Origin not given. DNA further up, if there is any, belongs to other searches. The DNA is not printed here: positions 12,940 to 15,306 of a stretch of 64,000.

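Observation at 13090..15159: Single polypeptide fusing a glutamine amidotransferase/asparagine-synthetase-like module to a Dph6 (diphthine-ammonia ligase)-type ATP pyrophosphatase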

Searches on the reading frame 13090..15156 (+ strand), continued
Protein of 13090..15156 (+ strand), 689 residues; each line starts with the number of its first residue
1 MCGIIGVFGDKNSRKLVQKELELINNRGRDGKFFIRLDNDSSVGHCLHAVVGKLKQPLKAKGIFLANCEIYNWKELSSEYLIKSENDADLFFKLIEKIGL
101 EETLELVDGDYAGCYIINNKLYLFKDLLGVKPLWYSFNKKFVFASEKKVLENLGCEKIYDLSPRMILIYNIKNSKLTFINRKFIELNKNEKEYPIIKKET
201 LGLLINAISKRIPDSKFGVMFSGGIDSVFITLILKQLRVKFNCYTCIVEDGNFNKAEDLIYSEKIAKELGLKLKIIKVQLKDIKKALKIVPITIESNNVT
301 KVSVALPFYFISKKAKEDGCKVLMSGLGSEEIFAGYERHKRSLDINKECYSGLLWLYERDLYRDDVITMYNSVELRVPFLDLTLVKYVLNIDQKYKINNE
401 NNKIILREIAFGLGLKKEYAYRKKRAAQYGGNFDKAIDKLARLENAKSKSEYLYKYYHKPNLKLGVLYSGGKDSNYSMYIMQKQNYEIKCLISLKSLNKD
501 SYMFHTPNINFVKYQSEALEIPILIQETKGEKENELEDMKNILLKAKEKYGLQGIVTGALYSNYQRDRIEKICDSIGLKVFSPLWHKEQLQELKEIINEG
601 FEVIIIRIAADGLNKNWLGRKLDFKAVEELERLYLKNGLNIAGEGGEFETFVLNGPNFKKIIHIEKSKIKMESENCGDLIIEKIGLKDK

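Call 5: find_homologous_proteins(query=window:13090-15156:+, max_evalue=1e-10)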
Query window:13090-15156:+ (689 aa): 2090 proteins with E <= 1e-10 among 8000 candidates; the best 120 are listed.
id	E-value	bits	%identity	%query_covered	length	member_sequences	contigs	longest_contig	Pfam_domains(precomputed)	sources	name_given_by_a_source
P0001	0.0e+0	1518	100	100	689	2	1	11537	PF00733.28,PF28410.1,PF24167.2,PF06508.20,PF01902.25,PF13522.12,PF13537.12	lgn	-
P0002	0.0e+0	1205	78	100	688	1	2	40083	PF00733.28,PF28410.1,PF24167.2,PF06508.20,PF01902.25,PF13522.12,PF13537.12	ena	-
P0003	2.2e-291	987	64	100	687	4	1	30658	PF00733.28,PF28410.1,PF24167.2,PF06508.20,PF01902.25,PF13522.12,PF13537.12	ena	-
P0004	4.0e-279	946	62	100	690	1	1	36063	PF00733.28,PF28410.1,PF24167.2,PF03054.23,PF06508.20,PF01902.25,PF13522.12,PF13537.12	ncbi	-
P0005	1.6e-271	921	63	98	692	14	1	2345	PF00733.28,PF28410.1,PF24167.2,PF03054.23,PF06508.20,PF01902.25,PF13522.12,PF13537.12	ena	-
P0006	3.2e-269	913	59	99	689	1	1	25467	PF00733.28,PF28410.1,PF24167.2,PF03054.23,PF06508.20,PF01902.25,PF13522.12,PF13537.12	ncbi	-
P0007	2.5e-263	894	60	100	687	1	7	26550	PF00733.28,PF28410.1,PF24167.2,PF03054.23,PF01902.25,PF13522.12,PF13537.12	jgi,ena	-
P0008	1.3e-261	888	59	100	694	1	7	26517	PF00733.28,PF28410.1,PF24167.2,PF01902.25,PF13522.12,PF13537.12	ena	-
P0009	7.0e-259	879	59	100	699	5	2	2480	PF00733.28,PF28410.1,PF24167.2,PF01902.25,PF13522.12,PF13537.12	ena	-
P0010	3.3e-258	877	58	100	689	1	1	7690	PF00733.28,PF28410.1,PF24167.2,PF03054.23,PF06508.20,PF01902.25,PF13522.12,PF13537.12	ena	-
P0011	3.6e-254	864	58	100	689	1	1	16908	PF00733.28,PF28410.1,PF24167.2,PF03054.23,PF06508.20,PF01902.25,PF13522.12,PF13537.12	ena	-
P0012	3.4e-253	860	59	98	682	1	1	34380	PF00733.28,PF28410.1,PF24167.2,PF03054.23,PF06508.20,PF01902.25,PF13522.12,PF13537.12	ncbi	-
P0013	6.1e-251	853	56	100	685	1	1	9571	PF00733.28,PF28410.1,PF24167.2,PF03054.23,PF06508.20,PF01902.25,PF13522.12,PF13537.12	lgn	-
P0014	8.4e-251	852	57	100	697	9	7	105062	PF00733.28,PF28410.1,PF24167.2,PF03054.23,PF01902.25,PF13522.12,PF13537.12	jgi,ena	-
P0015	1.7e-250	851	56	100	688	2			PF00733.28,PF28410.1,PF24167.2,PF06508.20,PF01902.25,PF13522.12,PF13537.12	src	-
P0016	1.9e-247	841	54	100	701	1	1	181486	PF00733.28,PF28410.1,PF24167.2,PF03054.23,PF01902.25,PF13522.12,PF13537.12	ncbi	-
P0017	7.5e-247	839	56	100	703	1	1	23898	PF00733.28,PF28410.1,PF24167.2,PF03054.23,PF01902.25,PF13522.12,PF13537.12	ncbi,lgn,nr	ncbi:diphthine--ammonia ligase [Candidatus Woesearchaeota archaeon]|nr:diphthine--ammonia ligase [Ca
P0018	8.5e-247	839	55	100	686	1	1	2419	PF00733.28,PF28410.1,PF24167.2,PF03054.23,PF01902.25,PF13522.12,PF13537.12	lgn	-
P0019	1.9e-246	838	55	100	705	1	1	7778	PF00733.28,PF28410.1,PF24167.2,PF03054.23,PF01902.25,PF13522.12,PF13537.12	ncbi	-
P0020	2.9e-245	834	55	100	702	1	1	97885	PF00733.28,PF28410.1,PF24167.2,PF01902.25,PF13522.12,PF13537.12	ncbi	-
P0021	9.5e-245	832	56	100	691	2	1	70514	PF00733.28,PF28410.1,PF24167.2,PF06508.20,PF01902.25,PF13522.12,PF13537.12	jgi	-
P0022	2.5e-244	831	57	98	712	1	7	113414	PF00733.28,PF28410.1,PF24167.2,PF03054.23,PF06508.20,PF01902.25,PF13522.12,PF02540.24,PF13537.12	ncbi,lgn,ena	ncbi:MAG: diphthine--ammonia ligase [Nanoarchaeota archaeon]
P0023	6.1e-244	830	57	100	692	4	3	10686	PF00733.28,PF28410.1,PF24167.2,PF06508.20,PF01902.25,PF13522.12,PF13537.12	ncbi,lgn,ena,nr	ncbi:MAG: diphthine--ammonia ligase [Nanoarchaeota archaeon]|nr:diphthine--ammonia ligase [Nanoarcha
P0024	1.0e-243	829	54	100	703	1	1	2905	PF00733.28,PF28410.1,PF24167.2,PF03054.23,PF01902.25,PF13522.12,PF13537.12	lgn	-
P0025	1.0e-243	829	57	100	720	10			PF00733.28,PF28410.1,PF24167.2,PF01902.25,PF13522.12,PF13537.12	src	-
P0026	1.4e-242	825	56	100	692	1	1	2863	PF00733.28,PF28410.1,PF24167.2,PF03054.23,PF06508.20,PF01902.25,PF13522.12,PF13537.12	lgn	-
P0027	3.9e-242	824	56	100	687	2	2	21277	PF00733.28,PF28410.1,PF24167.2,PF06508.20,PF01902.25,PF13522.12,PF13537.12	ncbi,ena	-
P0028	6.6e-242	823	54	100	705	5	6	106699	PF00733.28,PF28410.1,PF24167.2,PF01902.25,PF13522.12,PF13537.12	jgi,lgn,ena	-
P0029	2.5e-241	821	55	100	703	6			PF00733.28,PF28410.1,PF24167.2,PF03054.23,PF06508.20,PF01902.25,PF13522.12,PF13537.12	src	-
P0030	1.0e-240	819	54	100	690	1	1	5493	PF00733.28,PF28410.1,PF24167.2,PF03054.23,PF06508.20,PF01902.25,PF13522.12,PF13537.12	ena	-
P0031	1.6e-240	819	54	100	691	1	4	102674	PF00733.28,PF28410.1,PF24167.2,PF03054.23,PF06508.20,PF01902.25,PF13522.12,PF13537.12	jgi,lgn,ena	-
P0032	8.3e-240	816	56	100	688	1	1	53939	PF00733.28,PF28410.1,PF03054.23,PF06508.20,PF01902.25,PF13522.12,PF13537.12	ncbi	ncbi:MAG: diphthine--ammonia ligase [archaeon]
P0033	7.3e-239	813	54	100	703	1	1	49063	PF00733.28,PF28410.1,PF24167.2,PF01902.25,PF13522.12,PF13537.12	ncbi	-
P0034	8.0e-239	813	54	100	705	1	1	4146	PF00733.28,PF28410.1,PF24167.2,PF03054.23,PF01902.25,PF13522.12,PF13537.12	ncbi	-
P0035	3.0e-237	808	54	100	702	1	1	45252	PF00733.28,PF28410.1,PF24167.2,PF01902.25,PF13522.12,PF13537.12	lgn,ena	-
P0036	4.9e-237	807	55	100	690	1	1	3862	PF00733.28,PF28410.1,PF24167.2,PF03054.23,PF06508.20,PF01902.25,PF13522.12,PF02540.24,PF13537.12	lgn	-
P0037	8.3e-237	806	55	100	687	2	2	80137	PF00733.28,PF28410.1,PF24167.2,PF01902.25,PF13522.12,PF13537.12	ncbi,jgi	-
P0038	1.0e-236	806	55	100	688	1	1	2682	PF00733.28,PF28410.1,PF24167.2,PF03054.23,PF06508.20,PF01902.25,PF13522.12,PF13537.12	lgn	-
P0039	1.4e-236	805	55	100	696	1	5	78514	PF00733.28,PF28410.1,PF24167.2,PF06508.20,PF01902.25,PF13522.12,PF13537.12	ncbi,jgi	-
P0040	1.6e-236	805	54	100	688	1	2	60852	PF00733.28,PF28410.1,PF24167.2,PF06508.20,PF01902.25,PF13522.12,PF13537.12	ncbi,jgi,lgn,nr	ncbi:diphthine--ammonia ligase [Candidatus Woesearchaeota archaeon]|nr:diphthine--ammonia ligase [Ca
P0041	2.0e-236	805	54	100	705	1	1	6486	PF00733.28,PF28410.1,PF24167.2,PF03054.23,PF01902.25,PF13522.12,PF13537.12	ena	-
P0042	7.7e-236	803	55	100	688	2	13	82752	PF00733.28,PF28410.1,PF24167.2,PF01902.25,PF13522.12,PF13537.12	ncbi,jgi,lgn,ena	jgi:diphthine-ammonia ligase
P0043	1.0e-235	803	56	100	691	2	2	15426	PF00733.28,PF28410.1,PF24167.2,PF02568.21,PF01902.25,PF13522.12,PF13537.12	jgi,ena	-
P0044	1.1e-235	803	52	100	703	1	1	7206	PF00733.28,PF28410.1,PF24167.2,PF03054.23,PF01902.25,PF13522.12,PF13537.12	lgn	-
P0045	1.2e-235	802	53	100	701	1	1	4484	PF00733.28,PF28410.1,PF24167.2,PF03054.23,PF06508.20,PF01902.25,PF13522.12,PF13537.12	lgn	-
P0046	1.5e-235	802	53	100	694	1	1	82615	PF00733.28,PF28410.1,PF24167.2,PF03054.23,PF01902.25,PF13522.12,PF13537.12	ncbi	-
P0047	6.9e-235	800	54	100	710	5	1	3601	PF00733.28,PF28410.1,PF24167.2,PF06508.20,PF01902.25,PF13522.12,PF13537.12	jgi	-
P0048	1.7e-234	799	54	100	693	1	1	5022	PF00733.28,PF28410.1,PF24167.2,PF03054.23,PF01902.25,PF13522.12,PF13537.12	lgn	-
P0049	2.5e-234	798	56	100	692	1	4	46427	PF00733.28,PF28410.1,PF24167.2,PF01902.25,PF13522.12,PF13537.12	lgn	-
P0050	2.6e-234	798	53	100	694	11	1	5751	PF00733.28,PF28410.1,PF24167.2,PF03054.23,PF06508.20,PF01902.25,PF13522.12,PF13537.12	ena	-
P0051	2.7e-234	798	55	99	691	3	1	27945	PF00733.28,PF28410.1,PF24167.2,PF03054.23,PF06508.20,PF01902.25,PF13522.12,PF13537.12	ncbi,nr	ncbi:ATP-binding protein [Candidatus Woesearchaeota archaeon]|nr:ATP-binding protein [Candidatus Woe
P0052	3.6e-234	798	56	100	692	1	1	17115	PF00733.28,PF28410.1,PF01902.25,PF13522.12,PF13537.12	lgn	-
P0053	6.1e-234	797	55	100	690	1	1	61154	PF00733.28,PF28410.1,PF24167.2,PF01902.25,PF13522.12,PF13537.12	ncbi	-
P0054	1.6e-233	795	54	99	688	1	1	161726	PF00733.28,PF28410.1,PF24167.2,PF03054.23,PF06508.20,PF01902.25,PF13522.12,PF13537.12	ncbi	ncbi:MAG: diphthine--ammonia ligase [archaeon]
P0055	5.7e-233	794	55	100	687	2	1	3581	PF00733.28,PF28410.1,PF24167.2,PF01902.25,PF13522.12,PF13537.12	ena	-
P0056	6.9e-233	793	53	100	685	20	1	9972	PF00733.28,PF28410.1,PF24167.2,PF01902.25,PF13522.12,PF13537.12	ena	-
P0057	8.1e-233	793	55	100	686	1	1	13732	PF00733.28,PF28410.1,PF24167.2,PF03054.23,PF06508.20,PF01902.25,PF13522.12,PF13537.12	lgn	-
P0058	2.6e-232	791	55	100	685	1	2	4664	PF00733.28,PF28410.1,PF24167.2,PF01902.25,PF13522.12,PF13537.12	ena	-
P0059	2.8e-232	791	55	100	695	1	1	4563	PF00733.28,PF28410.1,PF24167.2,PF03054.23,PF06508.20,PF01902.25,PF13522.12,PF02540.24,PF13537.12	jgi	jgi:diphthine-ammonia ligase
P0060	3.6e-232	791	55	100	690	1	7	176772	PF00733.28,PF28410.1,PF01902.25,PF13522.12,PF13537.12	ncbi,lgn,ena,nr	ncbi:diphthine--ammonia ligase [archaeon]|nr:diphthine--ammonia ligase [archaeon]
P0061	4.2e-232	791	54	100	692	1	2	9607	PF00733.28,PF28410.1,PF01902.25,PF13522.12,PF13537.12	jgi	-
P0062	7.4e-232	790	54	100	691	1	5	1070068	PF00733.28,PF28410.1,PF24167.2,PF01902.25,PF13522.12,PF13537.12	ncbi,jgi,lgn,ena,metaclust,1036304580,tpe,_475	jgi:diphthine-ammonia ligase|metaclust:\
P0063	1.4e-231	789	53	100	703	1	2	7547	PF00733.28,PF28410.1,PF24167.2,PF03054.23,PF06508.20,PF01902.25,PF13522.12,PF02540.24,PF13537.12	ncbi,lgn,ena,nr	ncbi:MAG: diphthine--ammonia ligase [Nanoarchaeota archaeon]|nr:diphthine--ammonia ligase [Nanoarcha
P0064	2.1e-231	788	53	100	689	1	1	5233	PF00733.28,PF28410.1,PF24167.2,PF03054.23,PF01902.25,PF13522.12,PF13537.12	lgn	-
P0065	3.4e-231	788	54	100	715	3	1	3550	PF00733.28,PF28410.1,PF24167.2,PF01902.25,PF13522.12,PF13537.12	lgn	-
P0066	4.3e-231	787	53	100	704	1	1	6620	PF00733.28,PF28410.1,PF24167.2,PF03054.23,PF01902.25,PF13522.12,PF13537.12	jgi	-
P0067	5.0e-231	787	54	100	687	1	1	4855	PF00733.28,PF28410.1,PF24167.2,PF01902.25,PF13522.12,PF13537.12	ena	-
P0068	5.5e-231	787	55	100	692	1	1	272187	PF00733.28,PF28410.1,PF24167.2,PF01902.25,PF13522.12,PF13537.12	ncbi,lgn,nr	ncbi:MAG: diphthine--ammonia ligase [Candidatus Woesearchaeota archaeon]|nr:diphthine--ammonia ligas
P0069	5.7e-231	787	56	100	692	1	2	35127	PF00733.28,PF28410.1,PF24167.2,PF03054.23,PF01902.25,PF13522.12,PF13537.12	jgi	jgi:asparagine synthase (glutamine-hydrolysing)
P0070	8.3e-231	786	53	100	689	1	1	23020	PF00733.28,PF28410.1,PF24167.2,PF03054.23,PF01902.25,PF13522.12,PF13537.12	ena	-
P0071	1.4e-230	786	54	100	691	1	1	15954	PF00733.28,PF28410.1,PF24167.2,PF03054.23,PF06508.20,PF01902.25,PF13522.12,PF13537.12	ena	-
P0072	1.5e-230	786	53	100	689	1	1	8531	PF00733.28,PF28410.1,PF24167.2,PF03054.23,PF01902.25,PF13522.12,PF13537.12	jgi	jgi:asparagine synthase (glutamine-hydrolysing)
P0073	4.4e-230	784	54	99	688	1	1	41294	PF00733.28,PF28410.1,PF24167.2,PF03054.23,PF06508.20,PF01902.25,PF13522.12,PF13537.12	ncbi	ncbi:diphthine--ammonia ligase, partial [Bacteroidota bacterium]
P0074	4.2e-229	781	54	100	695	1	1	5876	PF00733.28,PF28410.1,PF24167.2,PF03054.23,PF06508.20,PF02568.21,PF01902.25,PF13522.12,PF02540.24,PF13537.12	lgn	-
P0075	6.2e-229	780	55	100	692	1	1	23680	PF00733.28,PF28410.1,PF24167.2,PF03054.23,PF01902.25,PF13522.12,PF13537.12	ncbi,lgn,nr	ncbi:MAG: diphthine--ammonia ligase [Candidatus Nanoarchaeia archaeon]|nr:diphthine--ammonia ligase 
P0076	7.2e-229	780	53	100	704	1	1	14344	PF00733.28,PF28410.1,PF24167.2,PF03054.23,PF01902.25,PF13522.12,PF13537.12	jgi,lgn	jgi:asparagine synthase (glutamine-hydrolysing)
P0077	8.3e-229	780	52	100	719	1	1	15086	PF00733.28,PF28410.1,PF24167.2,PF01902.25,PF13522.12,PF13537.12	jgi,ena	-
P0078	1.3e-228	779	54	96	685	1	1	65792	PF00733.28,PF28410.1,PF24167.2,PF01902.25,PF13522.12,PF13537.12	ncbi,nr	ncbi:diphthine--ammonia ligase [Candidatus Woesearchaeota archaeon]|nr:diphthine--ammonia ligase [Ca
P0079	1.5e-228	779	52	100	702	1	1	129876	PF00733.28,PF28410.1,PF24167.2,PF01902.25,PF13522.12,PF13537.12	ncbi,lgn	-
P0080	1.6e-228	779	53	100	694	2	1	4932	PF00733.28,PF28410.1,PF24167.2,PF03054.23,PF06508.20,PF01902.25,PF13522.12,PF13537.12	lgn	-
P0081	1.8e-228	779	53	100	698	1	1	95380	PF00733.28,PF28410.1,PF24167.2,PF01902.25,PF13522.12,PF13537.12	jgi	jgi:asparagine synthase (glutamine-hydrolysing)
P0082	4.0e-228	778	52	100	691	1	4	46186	PF00733.28,PF28410.1,PF24167.2,PF03054.23,PF01902.25,PF13522.12,PF13537.12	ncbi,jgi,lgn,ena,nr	ncbi:MAG: diphthine--ammonia ligase [Nanoarchaeota archaeon]|nr:diphthine--ammonia ligase [Nanoarcha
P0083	4.3e-228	777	53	100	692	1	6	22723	PF00733.28,PF28410.1,PF24167.2,PF03054.23,PF06508.20,PF01902.25,PF13522.12,PF13537.12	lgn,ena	-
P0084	4.4e-228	777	54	100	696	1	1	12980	PF00733.28,PF28410.1,PF24167.2,PF03054.23,PF06508.20,PF01902.25,PF13522.12,PF02540.24,PF13537.12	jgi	jgi:diphthine-ammonia ligase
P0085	5.0e-228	777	54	100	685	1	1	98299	PF00733.28,PF28410.1,PF24167.2,PF03054.23,PF06508.20,PF01902.25,PF13522.12,PF13537.12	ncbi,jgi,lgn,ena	-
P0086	5.3e-228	777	53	98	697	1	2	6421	PF00733.28,PF28410.1,PF24167.2,PF03054.23,PF01902.25,PF13522.12,PF13537.12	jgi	-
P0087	5.3e-228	777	54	100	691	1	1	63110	PF00733.28,PF28410.1,PF24167.2,PF01902.25,PF13522.12,PF13537.12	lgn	-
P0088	5.5e-228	777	53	100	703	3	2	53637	PF00733.28,PF28410.1,PF24167.2,PF01902.25,PF13522.12,PF13537.12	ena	-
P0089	7.2e-228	777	52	100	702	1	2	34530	PF00733.28,PF28410.1,PF24167.2,PF01902.25,PF13522.12,PF13537.12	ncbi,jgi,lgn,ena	-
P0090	9.0e-228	776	53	100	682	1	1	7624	PF00733.28,PF28410.1,PF24167.2,PF03054.23,PF06508.20,PF01902.25,PF13522.12,PF13537.12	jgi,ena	-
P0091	9.9e-228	776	55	100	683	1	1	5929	PF00733.28,PF28410.1,PF01902.25,PF13522.12,PF13537.12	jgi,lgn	-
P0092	1.1e-227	776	53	100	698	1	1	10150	PF00733.28,PF28410.1,PF24167.2,PF02568.21,PF01902.25,PF13522.12,PF13537.12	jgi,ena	-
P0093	1.2e-227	776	54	98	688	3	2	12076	PF00733.28,PF28410.1,PF24167.2,PF01902.25,PF13522.12,PF13537.12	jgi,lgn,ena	-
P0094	1.3e-227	776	53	100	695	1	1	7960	PF00733.28,PF28410.1,PF01902.25,PF13522.12,PF13537.12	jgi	jgi:asparagine synthase (glutamine-hydrolysing)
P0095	1.9e-227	775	51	100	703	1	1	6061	PF00733.28,PF28410.1,PF24167.2,PF01902.25,PF13522.12,PF13537.12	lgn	-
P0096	3.7e-227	774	54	100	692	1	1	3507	PF00733.28,PF28410.1,PF24167.2,PF02568.21,PF01902.25,PF13522.12,PF02540.24,PF13537.12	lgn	-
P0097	3.9e-227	774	55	100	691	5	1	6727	PF00733.28,PF28410.1,PF24167.2,PF01902.25,PF13522.12,PF13537.12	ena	-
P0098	4.3e-227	774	51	100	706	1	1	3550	PF00733.28,PF28410.1,PF24167.2,PF06508.20,PF01902.25,PF13522.12,PF13537.12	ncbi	-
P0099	7.5e-227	773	54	100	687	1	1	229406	PF00733.28,PF28410.1,PF24167.2,PF03054.23,PF06508.20,PF01902.25,PF13522.12,PF13537.12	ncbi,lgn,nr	ncbi:MAG: diphthine--ammonia ligase [archaeon]|nr:diphthine--ammonia ligase [archaeon]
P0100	8.0e-227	773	54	100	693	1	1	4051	PF00733.28,PF28410.1,PF24167.2,PF01902.25,PF13522.12,PF13537.12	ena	-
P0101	8.3e-227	773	53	100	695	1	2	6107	PF00733.28,PF28410.1,PF24167.2,PF01902.25,PF13522.12,PF13537.12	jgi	-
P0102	1.2e-226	773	53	100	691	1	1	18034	PF00733.28,PF28410.1,PF24167.2,PF03054.23,PF02568.21,PF01902.25,PF13522.12,PF13537.12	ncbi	-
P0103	2.2e-226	772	55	100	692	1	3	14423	PF00733.28,PF28410.1,PF24167.2,PF01902.25,PF13522.12,PF13537.12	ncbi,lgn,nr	ncbi:diphthine--ammonia ligase [Candidatus Woesearchaeota archaeon]|nr:diphthine--ammonia ligase [Ca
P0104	2.4e-226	772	52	100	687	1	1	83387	PF00733.28,PF28410.1,PF24167.2,PF03054.23,PF01902.25,PF13522.12,PF13537.12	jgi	jgi:diphthine-ammonia ligase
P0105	2.8e-226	771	53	100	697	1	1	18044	PF00733.28,PF28410.1,PF24167.2,PF03054.23,PF01902.25,PF13522.12,PF13537.12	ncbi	ncbi:MAG: diphthine--ammonia ligase [Nanoarchaeota archaeon]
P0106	3.0e-226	771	53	100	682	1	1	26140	PF00733.28,PF28410.1,PF24167.2,PF03054.23,PF06508.20,PF01902.25,PF13522.12,PF13537.12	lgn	-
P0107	3.1e-226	771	53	100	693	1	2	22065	PF00733.28,PF28410.1,PF24167.2,PF03054.23,PF02568.21,PF01902.25,PF13522.12,PF13537.12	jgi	jgi:diphthine-ammonia ligase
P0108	3.3e-226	771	56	98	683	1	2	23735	PF00733.28,PF28410.1,PF24167.2,PF03054.23,PF01902.25,PF13522.12,PF13537.12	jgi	jgi:diphthine-ammonia ligase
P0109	4.6e-226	771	54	100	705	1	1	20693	PF00733.28,PF28410.1,PF24167.2,PF06508.20,PF01902.25,PF13522.12,PF13537.12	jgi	-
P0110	5.7e-226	770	51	100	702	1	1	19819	PF00733.28,PF28410.1,PF01902.25,PF13522.12,PF02540.24,PF13537.12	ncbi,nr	ncbi:diphthine--ammonia ligase [Candidatus Woesearchaeota archaeon]|nr:MAG: diphthine--ammonia ligas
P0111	6.0e-226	770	55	100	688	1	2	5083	PF00733.28,PF28410.1,PF24167.2,PF06508.20,PF01902.25,PF13522.12,PF13537.12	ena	-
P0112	7.0e-226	770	54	98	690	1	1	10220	PF00733.28,PF28410.1,PF24167.2,PF01902.25,PF13522.12,PF13537.12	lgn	-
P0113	1.1e-225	770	54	100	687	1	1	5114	PF00733.28,PF28410.1,PF24167.2,PF03054.23,PF01902.25,PF13522.12,PF13537.12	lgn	-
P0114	1.4e-225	769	53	100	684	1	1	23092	PF00733.28,PF28410.1,PF24167.2,PF01902.25,PF13522.12,PF13537.12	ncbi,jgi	-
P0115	1.5e-225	769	53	100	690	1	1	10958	PF00733.28,PF28410.1,PF24167.2,PF01902.25,PF13522.12,PF02540.24,PF13537.12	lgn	-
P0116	2.2e-225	769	52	100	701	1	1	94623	PF00733.28,PF28410.1,PF24167.2,PF03054.23,PF06508.20,PF01902.25,PF13522.12,PF13537.12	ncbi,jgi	-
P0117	2.4e-225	768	53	100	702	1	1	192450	PF00733.28,PF28410.1,PF24167.2,PF03054.23,PF06508.20,PF01902.25,PF13522.12,PF13537.12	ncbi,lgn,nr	ncbi:diphthine--ammonia ligase [Candidatus Woesearchaeota archaeon]|nr:diphthine--ammonia ligase [Ca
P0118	2.5e-225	768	52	100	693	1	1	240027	PF00733.28,PF28410.1,PF24167.2,PF03054.23,PF01902.25,PF13522.12,PF13537.12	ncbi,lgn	-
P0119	2.9e-225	768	53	100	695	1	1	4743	PF00733.28,PF28410.1,PF24167.2,PF03054.23,PF01902.25,PF13522.12,PF13537.12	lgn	-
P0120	3.0e-225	768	53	100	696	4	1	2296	PF00733.28,PF28410.1,PF24167.2,PF03054.23,PF06508.20,PF01902.25,PF13522.12,PF13537.12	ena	-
